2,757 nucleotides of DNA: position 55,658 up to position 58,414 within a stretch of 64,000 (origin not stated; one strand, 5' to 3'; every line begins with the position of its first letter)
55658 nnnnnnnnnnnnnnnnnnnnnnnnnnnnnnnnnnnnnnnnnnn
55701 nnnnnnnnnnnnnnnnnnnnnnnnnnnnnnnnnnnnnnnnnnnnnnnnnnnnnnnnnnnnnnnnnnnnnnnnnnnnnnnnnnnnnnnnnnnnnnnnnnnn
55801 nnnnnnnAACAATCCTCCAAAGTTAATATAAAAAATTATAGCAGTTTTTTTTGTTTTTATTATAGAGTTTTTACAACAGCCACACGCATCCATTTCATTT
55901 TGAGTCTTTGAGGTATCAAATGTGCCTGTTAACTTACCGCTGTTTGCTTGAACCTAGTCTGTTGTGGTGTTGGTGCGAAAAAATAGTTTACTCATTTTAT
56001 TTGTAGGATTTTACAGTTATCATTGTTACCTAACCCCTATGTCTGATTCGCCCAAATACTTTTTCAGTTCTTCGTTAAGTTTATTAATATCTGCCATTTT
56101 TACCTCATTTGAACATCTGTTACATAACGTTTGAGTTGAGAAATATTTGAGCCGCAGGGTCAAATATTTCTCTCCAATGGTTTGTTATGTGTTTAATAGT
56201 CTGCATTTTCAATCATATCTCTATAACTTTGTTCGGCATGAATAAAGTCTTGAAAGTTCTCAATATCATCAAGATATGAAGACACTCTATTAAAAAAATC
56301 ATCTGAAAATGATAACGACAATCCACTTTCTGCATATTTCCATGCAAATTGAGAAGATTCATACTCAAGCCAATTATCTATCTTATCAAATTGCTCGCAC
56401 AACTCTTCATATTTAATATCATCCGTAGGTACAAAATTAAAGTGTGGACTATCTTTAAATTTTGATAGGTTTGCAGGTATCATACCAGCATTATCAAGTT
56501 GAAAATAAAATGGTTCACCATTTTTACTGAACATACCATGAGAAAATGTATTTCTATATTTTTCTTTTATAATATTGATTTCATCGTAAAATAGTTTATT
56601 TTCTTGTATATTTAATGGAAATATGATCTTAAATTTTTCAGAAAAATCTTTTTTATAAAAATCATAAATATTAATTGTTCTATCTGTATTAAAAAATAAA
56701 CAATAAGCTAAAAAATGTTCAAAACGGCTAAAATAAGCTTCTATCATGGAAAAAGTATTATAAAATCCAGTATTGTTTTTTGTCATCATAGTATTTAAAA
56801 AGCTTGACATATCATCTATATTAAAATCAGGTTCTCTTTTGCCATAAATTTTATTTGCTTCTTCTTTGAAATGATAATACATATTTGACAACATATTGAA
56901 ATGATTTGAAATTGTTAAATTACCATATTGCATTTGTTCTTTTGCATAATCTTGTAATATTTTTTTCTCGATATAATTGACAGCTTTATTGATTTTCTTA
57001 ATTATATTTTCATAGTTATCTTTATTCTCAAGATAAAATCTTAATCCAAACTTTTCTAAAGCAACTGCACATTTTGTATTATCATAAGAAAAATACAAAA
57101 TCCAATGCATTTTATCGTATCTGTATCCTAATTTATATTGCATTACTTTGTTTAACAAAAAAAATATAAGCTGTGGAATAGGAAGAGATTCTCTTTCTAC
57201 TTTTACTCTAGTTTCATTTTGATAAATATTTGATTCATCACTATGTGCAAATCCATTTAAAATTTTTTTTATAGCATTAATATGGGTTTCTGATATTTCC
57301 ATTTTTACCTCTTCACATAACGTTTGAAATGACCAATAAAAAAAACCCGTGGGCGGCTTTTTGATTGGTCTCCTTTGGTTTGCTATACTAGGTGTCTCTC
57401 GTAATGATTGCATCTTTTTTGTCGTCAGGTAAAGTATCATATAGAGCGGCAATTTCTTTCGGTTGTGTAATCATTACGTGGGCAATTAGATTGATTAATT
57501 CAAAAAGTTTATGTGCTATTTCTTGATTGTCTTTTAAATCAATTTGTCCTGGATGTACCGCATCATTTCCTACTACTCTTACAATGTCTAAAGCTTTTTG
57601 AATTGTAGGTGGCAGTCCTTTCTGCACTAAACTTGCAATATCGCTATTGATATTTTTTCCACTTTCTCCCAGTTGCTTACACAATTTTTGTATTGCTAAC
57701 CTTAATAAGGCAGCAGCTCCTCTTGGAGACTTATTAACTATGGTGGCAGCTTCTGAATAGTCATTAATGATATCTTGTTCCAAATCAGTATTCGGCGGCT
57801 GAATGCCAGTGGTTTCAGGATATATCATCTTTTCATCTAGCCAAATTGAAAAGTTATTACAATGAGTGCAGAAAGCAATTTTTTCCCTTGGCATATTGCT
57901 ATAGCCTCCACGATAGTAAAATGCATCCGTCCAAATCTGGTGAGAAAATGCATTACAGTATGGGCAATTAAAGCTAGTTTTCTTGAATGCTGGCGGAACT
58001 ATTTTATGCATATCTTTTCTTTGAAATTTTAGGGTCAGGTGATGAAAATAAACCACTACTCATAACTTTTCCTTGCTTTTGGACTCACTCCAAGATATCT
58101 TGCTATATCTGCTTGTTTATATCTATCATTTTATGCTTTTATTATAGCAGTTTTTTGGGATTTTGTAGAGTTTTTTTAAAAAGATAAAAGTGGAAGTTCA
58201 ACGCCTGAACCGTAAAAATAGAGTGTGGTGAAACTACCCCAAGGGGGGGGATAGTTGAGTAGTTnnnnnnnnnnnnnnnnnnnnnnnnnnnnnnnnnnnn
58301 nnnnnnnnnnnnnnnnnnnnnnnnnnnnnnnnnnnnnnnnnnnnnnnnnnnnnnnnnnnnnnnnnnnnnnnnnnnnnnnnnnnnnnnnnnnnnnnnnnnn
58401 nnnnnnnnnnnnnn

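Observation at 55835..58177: ~2.3 kb insertion between dnaK and a DUF2147 gene, bracketed by direct repeats that duplicate a promoter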

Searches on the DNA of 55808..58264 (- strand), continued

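Call 39: search_with_rna_model(model_id=R1, sources=[L027, L028, L029, L030, L031, L032, L033, L034, L035, L036, L037, L038, L039, L040, L041, L042, L043, L044, L045, L046, L047, L048, L049, L050, L051, L052, L053, L054, L055, L056, L057, L058, L059, L060, L061, L062, L063, L064, L065, L066, L067, L068, L069, L070, L071, L072, L073, L074, L075, L076, L077, L078, L079, L080, L081, L082, L083, L084, L085, L086, L087, L088, L089, L090, L091, L092, L093, L094, L095, L096, L097, L098, L099, L100, L101, L102, L103, L104, L105, L106], max_evalue=0.01, make_alignment=true)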
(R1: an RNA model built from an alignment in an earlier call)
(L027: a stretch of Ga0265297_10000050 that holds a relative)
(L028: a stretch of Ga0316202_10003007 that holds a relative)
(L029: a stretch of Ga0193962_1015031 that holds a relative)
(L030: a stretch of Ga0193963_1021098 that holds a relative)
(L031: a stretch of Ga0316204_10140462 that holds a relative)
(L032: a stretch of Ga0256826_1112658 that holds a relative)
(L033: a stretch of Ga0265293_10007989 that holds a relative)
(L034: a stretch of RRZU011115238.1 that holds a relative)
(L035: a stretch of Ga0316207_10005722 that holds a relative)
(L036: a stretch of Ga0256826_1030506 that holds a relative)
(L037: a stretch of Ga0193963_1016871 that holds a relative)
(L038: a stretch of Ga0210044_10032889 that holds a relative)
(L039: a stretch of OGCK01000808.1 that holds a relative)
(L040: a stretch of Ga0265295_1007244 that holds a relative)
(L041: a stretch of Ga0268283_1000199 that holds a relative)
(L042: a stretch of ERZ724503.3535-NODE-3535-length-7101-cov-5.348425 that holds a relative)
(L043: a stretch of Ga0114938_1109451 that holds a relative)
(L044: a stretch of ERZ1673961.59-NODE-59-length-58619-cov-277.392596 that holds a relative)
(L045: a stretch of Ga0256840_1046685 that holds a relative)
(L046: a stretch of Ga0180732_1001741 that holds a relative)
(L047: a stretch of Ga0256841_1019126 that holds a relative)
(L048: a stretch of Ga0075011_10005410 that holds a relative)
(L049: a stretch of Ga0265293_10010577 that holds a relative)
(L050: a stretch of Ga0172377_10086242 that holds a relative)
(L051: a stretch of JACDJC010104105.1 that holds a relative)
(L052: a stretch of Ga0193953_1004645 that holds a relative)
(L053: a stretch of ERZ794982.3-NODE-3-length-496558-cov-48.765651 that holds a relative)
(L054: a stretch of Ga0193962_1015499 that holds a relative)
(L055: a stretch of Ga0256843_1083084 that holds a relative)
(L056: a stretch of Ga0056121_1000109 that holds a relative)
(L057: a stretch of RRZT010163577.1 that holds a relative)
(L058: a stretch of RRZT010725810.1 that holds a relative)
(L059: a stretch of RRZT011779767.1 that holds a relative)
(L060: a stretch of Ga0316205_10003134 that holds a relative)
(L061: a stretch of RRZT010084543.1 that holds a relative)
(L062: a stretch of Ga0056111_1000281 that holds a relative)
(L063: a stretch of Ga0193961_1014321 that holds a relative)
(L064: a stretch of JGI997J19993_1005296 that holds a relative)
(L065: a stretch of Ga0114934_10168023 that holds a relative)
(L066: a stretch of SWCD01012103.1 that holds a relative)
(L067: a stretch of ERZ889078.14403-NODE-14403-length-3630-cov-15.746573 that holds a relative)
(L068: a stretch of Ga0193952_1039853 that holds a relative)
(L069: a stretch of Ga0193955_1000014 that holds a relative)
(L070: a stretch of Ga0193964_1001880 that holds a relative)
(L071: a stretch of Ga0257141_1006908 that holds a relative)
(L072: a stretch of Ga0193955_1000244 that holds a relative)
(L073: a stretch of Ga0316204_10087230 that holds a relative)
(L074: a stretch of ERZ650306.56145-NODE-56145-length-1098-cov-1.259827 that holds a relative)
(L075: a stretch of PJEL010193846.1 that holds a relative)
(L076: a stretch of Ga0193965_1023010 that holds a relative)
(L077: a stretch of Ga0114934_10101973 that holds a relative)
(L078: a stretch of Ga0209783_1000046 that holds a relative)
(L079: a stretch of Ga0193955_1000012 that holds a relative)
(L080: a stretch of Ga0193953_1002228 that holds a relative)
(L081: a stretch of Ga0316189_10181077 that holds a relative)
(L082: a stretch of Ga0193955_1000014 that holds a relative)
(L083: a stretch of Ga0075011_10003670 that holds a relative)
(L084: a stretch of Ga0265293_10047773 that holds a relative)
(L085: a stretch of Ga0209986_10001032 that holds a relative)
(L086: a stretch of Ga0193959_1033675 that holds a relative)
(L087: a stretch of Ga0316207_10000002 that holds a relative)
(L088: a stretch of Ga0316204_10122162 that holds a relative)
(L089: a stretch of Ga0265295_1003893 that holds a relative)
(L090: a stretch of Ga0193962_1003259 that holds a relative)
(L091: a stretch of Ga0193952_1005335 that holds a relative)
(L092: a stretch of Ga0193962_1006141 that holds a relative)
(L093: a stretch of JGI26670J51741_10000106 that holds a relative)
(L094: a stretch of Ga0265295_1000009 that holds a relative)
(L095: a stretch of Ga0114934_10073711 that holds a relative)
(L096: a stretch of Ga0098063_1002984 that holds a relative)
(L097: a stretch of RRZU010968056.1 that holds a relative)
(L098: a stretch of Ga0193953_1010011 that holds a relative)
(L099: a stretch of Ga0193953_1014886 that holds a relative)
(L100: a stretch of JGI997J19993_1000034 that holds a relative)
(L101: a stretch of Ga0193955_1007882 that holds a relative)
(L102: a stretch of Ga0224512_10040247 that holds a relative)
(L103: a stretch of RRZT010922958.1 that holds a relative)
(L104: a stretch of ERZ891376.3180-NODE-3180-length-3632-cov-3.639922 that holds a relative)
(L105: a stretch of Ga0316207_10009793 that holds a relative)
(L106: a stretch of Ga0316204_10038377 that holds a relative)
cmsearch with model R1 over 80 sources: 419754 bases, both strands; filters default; matches with E-value up to 0.01: 221.
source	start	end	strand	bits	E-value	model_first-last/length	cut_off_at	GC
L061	2757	2833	+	92.7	3.1e-15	1-77/77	no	0.3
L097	1106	1182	-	92.7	3.1e-15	1-77/77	no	0.3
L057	8944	9020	+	92.6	3.2e-15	1-77/77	no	0.31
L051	537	613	-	91.2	6.2e-15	1-77/77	no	0.36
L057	11622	11698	+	90.6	8.1e-15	1-77/77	no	0.34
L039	5210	5286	+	89.5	1.3e-14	1-77/77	no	0.36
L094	1148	1224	-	88.8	1.9e-14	1-77/77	no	0.36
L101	1558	1634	+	88.4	2.3e-14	1-77/77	no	0.32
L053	1126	1202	-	87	4.4e-14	1-77/77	no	0.31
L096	2817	2893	+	86.7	4.9e-14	1-77/77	no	0.32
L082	55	131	+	86.7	5e-14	1-77/77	no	0.31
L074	609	685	-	85.9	7.2e-14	1-77/77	no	0.32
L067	44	120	-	85.6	8.1e-14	1-77/77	no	0.36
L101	3043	3119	+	85.3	9.5e-14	1-77/77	no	0.31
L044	3979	4055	-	85.2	9.8e-14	1-77/77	no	0.32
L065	806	882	+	85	1.1e-13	1-77/77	no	0.4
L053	4181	4257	-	84.8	1.2e-13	1-77/77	no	0.3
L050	1231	1307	-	84.4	1.4e-13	1-77/77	no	0.36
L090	3476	3552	-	83.3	2.4e-13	1-77/77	no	0.36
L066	4255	4331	+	82.4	3.6e-13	1-77/77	no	0.34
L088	1990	2066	-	81.7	5.1e-13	1-77/77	no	0.34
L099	427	503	+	81.5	5.6e-13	1-77/77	no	0.31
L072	637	713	+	81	7e-13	1-77/77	no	0.35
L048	2776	2852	+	80.5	8.9e-13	1-77/77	no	0.34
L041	11172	11248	+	79.2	1.6e-12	1-77/77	no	0.35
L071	1951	2027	+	78.9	1.9e-12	1-77/77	no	0.32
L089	9368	9443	-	78.6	2.2e-12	1-77/77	no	0.36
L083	373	449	-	77.7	3.2e-12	1-77/77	no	0.32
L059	3161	3236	+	77.2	4e-12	1-77/77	no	0.34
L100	1938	2015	+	77.2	4.1e-12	1-77/77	no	0.36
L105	2119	2195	-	77.1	4.2e-12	1-77/77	no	0.36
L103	3041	3117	+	76.9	4.7e-12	1-77/77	no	0.3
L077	1212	1288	+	75.7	8.1e-12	1-77/77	no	0.36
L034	1028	1104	+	75.7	8.2e-12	1-77/77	no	0.31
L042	3230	3306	-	75.7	8.2e-12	1-77/77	no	0.31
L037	1567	1643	-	75.6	8.7e-12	1-77/77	no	0.39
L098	633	709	+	75.4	9.4e-12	1-77/77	no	0.35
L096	1871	1947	+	75.4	9.5e-12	1-77/77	no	0.35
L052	3777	3853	+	75.2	1e-11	1-77/77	no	0.32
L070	772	848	+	75.2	1e-11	1-77/77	no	0.32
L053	3138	3214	-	75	1.1e-11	1-77/77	no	0.36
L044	5017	5093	-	75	1.1e-11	1-77/77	no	0.34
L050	2264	2340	-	75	1.1e-11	1-77/77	no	0.35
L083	2702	2778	-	73.9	1.8e-11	1-77/77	no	0.4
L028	2382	2457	+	73.3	2.5e-11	1-77/77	no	0.39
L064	499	575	-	73.3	2.5e-11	1-77/77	no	0.36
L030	918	995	+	73.3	2.5e-11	1-77/77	no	0.28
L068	1164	1240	+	73.1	2.8e-11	1-77/77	no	0.31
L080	3139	3215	+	72.8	3.2e-11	1-77/77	no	0.34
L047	2585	2661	-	72.4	3.7e-11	1-77/77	no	0.31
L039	4884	4960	+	71.7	5.2e-11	1-77/77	no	0.36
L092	1991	2067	-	71.3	6.2e-11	1-77/77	no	0.39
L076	1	71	+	70.1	1.1e-10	7-77/77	5'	0.38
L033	3417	3493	-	69.8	1.3e-10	1-77/77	no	0.36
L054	1377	1453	+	69.5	1.4e-10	1-77/77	no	0.36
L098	2084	2160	+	69.5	1.5e-10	1-77/77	no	0.38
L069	46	122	+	69.4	1.5e-10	1-77/77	no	0.31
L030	1696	1772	+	69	1.8e-10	1-77/77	no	0.35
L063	1719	1794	-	69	1.9e-10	1-77/77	no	0.37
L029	1529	1605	+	68.8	2e-10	1-77/77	no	0.32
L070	52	128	+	68.7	2.1e-10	1-77/77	no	0.38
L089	11077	11153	-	68.7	2.1e-10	1-77/77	no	0.35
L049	376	452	-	68.6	2.2e-10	1-77/77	no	0.42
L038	1877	1955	+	68.3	2.5e-10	1-77/77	no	0.34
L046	8223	8299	-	66.7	5.4e-10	1-77/77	no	0.35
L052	4295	4371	+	66.6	5.6e-10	1-77/77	no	0.32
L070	1290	1366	+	66.6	5.6e-10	1-77/77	no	0.32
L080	5491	5567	+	66.6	5.7e-10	1-77/77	no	0.4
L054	261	337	+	66.1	6.9e-10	1-77/77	no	0.34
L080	1247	1322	+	65.7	8.5e-10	1-77/77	no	0.3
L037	491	570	-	65.5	9.4e-10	1-77/77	no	0.38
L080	8222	8298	+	65.5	9.4e-10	1-77/77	no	0.29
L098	104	180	+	65.3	1e-09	1-77/77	no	0.32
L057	1344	1420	+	65.1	1.1e-09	1-77/77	no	0.34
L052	1320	1396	+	65.1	1.1e-09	1-77/77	no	0.4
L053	2427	2503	-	64.8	1.3e-09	1-77/77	no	0.32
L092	2834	2913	-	64.7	1.4e-09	1-77/77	no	0.32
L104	1131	1206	+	64.3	1.6e-09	1-77/77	no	0.34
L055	92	168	-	64.1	1.8e-09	1-77/77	no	0.32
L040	7853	7932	+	63.7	2.1e-09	1-77/77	no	0.31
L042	5867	5943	-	63.3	2.5e-09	1-77/77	no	0.3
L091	2498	2574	+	63.1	2.8e-09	1-77/77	no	0.32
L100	201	277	+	63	3e-09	1-77/77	no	0.31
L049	7562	7637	-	62.9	3.2e-09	1-77/77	no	0.32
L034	2492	2568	+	62.3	4.2e-09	1-77/77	no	0.35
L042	1766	1842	-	62.3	4.2e-09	1-77/77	no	0.35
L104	3001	3080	+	62.1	4.5e-09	1-77/77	no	0.35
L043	277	355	-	61.8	5.1e-09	1-77/77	no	0.33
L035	8416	8492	-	61.2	6.8e-09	1-77/77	no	0.27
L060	5557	5635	+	60.3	1.1e-08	1-77/77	no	0.33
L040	11417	11493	+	60.2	1.1e-08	1-77/77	no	0.32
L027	12173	12251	+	59.9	1.3e-08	1-77/77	no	0.42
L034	5078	5154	+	59.7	1.4e-08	1-77/77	no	0.38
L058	2895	2971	+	59.6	1.4e-08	1-77/77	no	0.34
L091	3341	3417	+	59.6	1.4e-08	1-77/77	no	0.29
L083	3758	3834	-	59.5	1.5e-08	1-77/77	no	0.34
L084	1672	1748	-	59.4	1.6e-08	1-77/77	no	0.38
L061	3066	3141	+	59.3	1.6e-08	1-77/77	no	0.33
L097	798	873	-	59.3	1.6e-08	1-77/77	no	0.33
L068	766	841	+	59.3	1.7e-08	1-77/77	no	0.32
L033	908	983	-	58.1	2.9e-08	1-77/77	no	0.37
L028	1583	1658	+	58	3.1e-08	1-77/77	no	0.33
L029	2351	2427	+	57.6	3.7e-08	1-77/77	no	0.4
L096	794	870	+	57.4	4e-08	1-77/77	no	0.29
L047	2074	2151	-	56.6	5.7e-08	1-77/77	no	0.37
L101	2076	2152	+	56.5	6e-08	1-77/77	no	0.32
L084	2624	2689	-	56.5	6.2e-08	7-71/77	no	0.3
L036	316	391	-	55.6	9.3e-08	1-77/77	no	0.34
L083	1837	1915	-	55.4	1e-07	1-77/77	no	0.37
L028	2963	3040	+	54.9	1.3e-07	1-77/77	no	0.35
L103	2767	2843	+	54.7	1.4e-07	1-77/77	no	0.32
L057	666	739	+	54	1.9e-07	1-77/77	no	0.34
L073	57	133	-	54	2e-07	1-77/77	no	0.42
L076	545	622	+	54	2e-07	1-77/77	no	0.4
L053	1726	1788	-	53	3.1e-07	8-70/77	no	0.33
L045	740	816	-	52.8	3.4e-07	1-77/77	no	0.38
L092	562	639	-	51.8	5.4e-07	1-77/77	no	0.31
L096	249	325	+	51.6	6e-07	1-77/77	no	0.34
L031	385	461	+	50.9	8.2e-07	1-77/77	no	0.4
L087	1338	1414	-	50.7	8.9e-07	1-77/77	no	0.36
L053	5260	5337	-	50.2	1.1e-06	1-77/77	no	0.32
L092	1064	1142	-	50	1.3e-06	1-77/77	no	0.33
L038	2202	2276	+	49.9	1.3e-06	1-77/77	no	0.37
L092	3675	3749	-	49.2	1.8e-06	1-77/77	no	0.29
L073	357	433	-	48.9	2.1e-06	1-77/77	no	0.44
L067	1200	1275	-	48.8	2.2e-06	1-77/77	no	0.37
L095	1223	1298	-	48.7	2.3e-06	1-77/77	no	0.34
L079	132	209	-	48.5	2.5e-06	1-77/77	no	0.29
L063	374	451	-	48.5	2.5e-06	1-77/77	no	0.35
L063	2311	2365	-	48.4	2.7e-06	23-77/77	5'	0.33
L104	2049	2127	+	48.3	2.7e-06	1-77/77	no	0.37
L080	7222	7300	+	48.3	2.7e-06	1-77/77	no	0.37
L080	2627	2705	+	48.1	3e-06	1-77/77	no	0.38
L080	7622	7699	+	48.1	3e-06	1-77/77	no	0.27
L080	2019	2100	+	47.9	3.2e-06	1-77/77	no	0.39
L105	4075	4151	-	47.9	3.4e-06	1-77/77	no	0.32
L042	583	662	-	47.8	3.4e-06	1-77/77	no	0.43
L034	3672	3751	+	47.8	3.4e-06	1-77/77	no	0.43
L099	2422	2494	+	47.8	3.5e-06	1-70/77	3'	0.42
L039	5519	5597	+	47.4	4.1e-06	1-77/77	no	0.39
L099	983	1058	+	46.4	6.6e-06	1-77/77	no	0.29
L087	992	1071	-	45.6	9.8e-06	1-77/77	no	0.38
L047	1389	1467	-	45.3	1.1e-05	1-77/77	no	0.34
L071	1237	1314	+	45.1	1.2e-05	1-77/77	no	0.4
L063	1360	1436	-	44.8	1.4e-05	1-77/77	no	0.36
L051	537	613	+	44.1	1.9e-05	1-77/77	no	0.36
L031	48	124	+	43.5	2.5e-05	1-77/77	no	0.43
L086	468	545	-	43.3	2.8e-05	1-77/77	no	0.35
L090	3476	3552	+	42.9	3.4e-05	1-77/77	no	0.36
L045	40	117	-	42.8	3.5e-05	1-77/77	no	0.41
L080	4627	4703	+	42.8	3.6e-05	1-77/77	no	0.4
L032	301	381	+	41.9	5.3e-05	1-77/77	no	0.36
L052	2232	2311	+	41.5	6.5e-05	1-77/77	no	0.38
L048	2776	2852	-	41.2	7.5e-05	1-77/77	no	0.34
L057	8944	9020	-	40.8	8.8e-05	1-77/77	no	0.31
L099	1667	1744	+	40.8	8.9e-05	1-77/77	no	0.4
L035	8057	8125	-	40.8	8.9e-05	1-77/77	no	0.39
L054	2280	2357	+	40.4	0.00011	1-77/77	no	0.38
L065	806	882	-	40.3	0.00011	1-77/77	no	0.4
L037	1934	2071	-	40.1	0.00013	1-77/77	no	0.36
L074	609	685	+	40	0.00013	1-77/77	no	0.32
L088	708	784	-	39.8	0.00014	1-77/77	no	0.38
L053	1126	1202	+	39.8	0.00014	1-77/77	no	0.31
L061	2757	2833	-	39.8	0.00015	1-77/77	no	0.3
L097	1106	1182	+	39.8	0.00015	1-77/77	no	0.3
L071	430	505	+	39.6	0.00016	1-77/77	no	0.39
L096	2817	2893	-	39.5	0.00016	1-77/77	no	0.32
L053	4181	4257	+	39.3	0.00018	1-77/77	no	0.3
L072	1720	1796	+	39.3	0.00018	1-77/77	no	0.35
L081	1595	1671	-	39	0.00021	1-77/77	no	0.43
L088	1990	2066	+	38.7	0.00023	1-77/77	no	0.34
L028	3612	3690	+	38.5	0.00026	1-77/77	no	0.39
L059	3161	3236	-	38.3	0.00028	1-77/77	no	0.34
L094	1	70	-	38.2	0.0003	1-69/77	3'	0.34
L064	499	575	+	38.2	0.00031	1-77/77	no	0.36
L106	3095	3172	-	38.1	0.00031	1-77/77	no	0.37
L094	1148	1224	+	38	0.00033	1-77/77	no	0.36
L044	3979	4055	+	38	0.00033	1-77/77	no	0.32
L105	2119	2195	+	37.3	0.00045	1-77/77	no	0.36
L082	486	562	+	36.9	0.00054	1-77/77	no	0.44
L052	3057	3133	+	36.8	0.00058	1-77/77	no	0.32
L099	427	503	-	36.6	0.00064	1-77/77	no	0.31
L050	1231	1307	+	36.3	0.00071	1-77/77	no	0.36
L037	1222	1300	-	36.3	0.00072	1-77/77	no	0.32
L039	5210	5286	-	36.3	0.00072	1-77/77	no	0.36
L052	51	129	+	36.1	0.00079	1-77/77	no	0.37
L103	3041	3117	-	36.1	0.00081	1-77/77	no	0.3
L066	4255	4331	-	36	0.00085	1-77/77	no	0.34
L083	3411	3491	-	35.8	0.00091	1-77/77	no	0.41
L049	2676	2751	-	35.8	0.00092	1-77/77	no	0.37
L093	13556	13630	-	35.1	0.0013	1-77/77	no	0.44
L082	55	131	-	35.1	0.0013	1-77/77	no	0.31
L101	3043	3119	-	34.9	0.0014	1-77/77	no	0.31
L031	1164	1239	+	34.8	0.0014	1-77/77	no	0.43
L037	1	43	-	34.7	0.0015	1-43/77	3'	0.4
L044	5020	5090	+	34.7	0.0016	1-77/77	no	0.34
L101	1558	1634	-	34.5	0.0017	1-77/77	no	0.32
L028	4234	4311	+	34.4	0.0017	1-77/77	no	0.38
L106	4031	4107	-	34.2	0.0019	1-77/77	no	0.45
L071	1951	2027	-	34.1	0.002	1-77/77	no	0.32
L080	8222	8298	-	33.6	0.0025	1-77/77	no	0.29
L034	1028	1104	-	33.6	0.0026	1-77/77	no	0.31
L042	3230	3306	+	33.6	0.0026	1-77/77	no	0.31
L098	633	709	-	33.5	0.0027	1-77/77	no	0.35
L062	1322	1399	-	33.4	0.0028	1-77/77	no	0.51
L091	4066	4142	+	33.2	0.003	1-77/77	no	0.36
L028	2382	2457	-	33.1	0.0033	1-77/77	no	0.39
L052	5176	5253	+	33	0.0033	1-77/77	no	0.36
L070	2171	2248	+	33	0.0033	1-77/77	no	0.36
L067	44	120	+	32.9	0.0035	1-77/77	no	0.36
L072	637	713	-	32.6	0.004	1-77/77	no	0.35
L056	1298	1370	+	32.6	0.0041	1-77/77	no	0.51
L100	1938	2014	-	32.2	0.0049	1-77/77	no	0.36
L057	11622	11698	-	31.8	0.0058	1-77/77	no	0.34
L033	3417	3493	+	31.6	0.0064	1-77/77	no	0.36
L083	2722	2758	+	31.5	0.0068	21-57/77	no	0.46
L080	1566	1644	+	31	0.0083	1-77/77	no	0.35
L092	1991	2067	+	30.9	0.0088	1-77/77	no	0.39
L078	1257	1324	+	30.8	0.0095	1-77/77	no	0.49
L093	11253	11320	-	30.8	0.0095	1-77/77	no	0.49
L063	2311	2365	+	30.7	0.0099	1-55/77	3'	0.33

Alignment A4: 150 matches aligned to the model, 106 columns, each read 5' to 3' on its own strand. Consensus structure (alignment columns), stored with it:
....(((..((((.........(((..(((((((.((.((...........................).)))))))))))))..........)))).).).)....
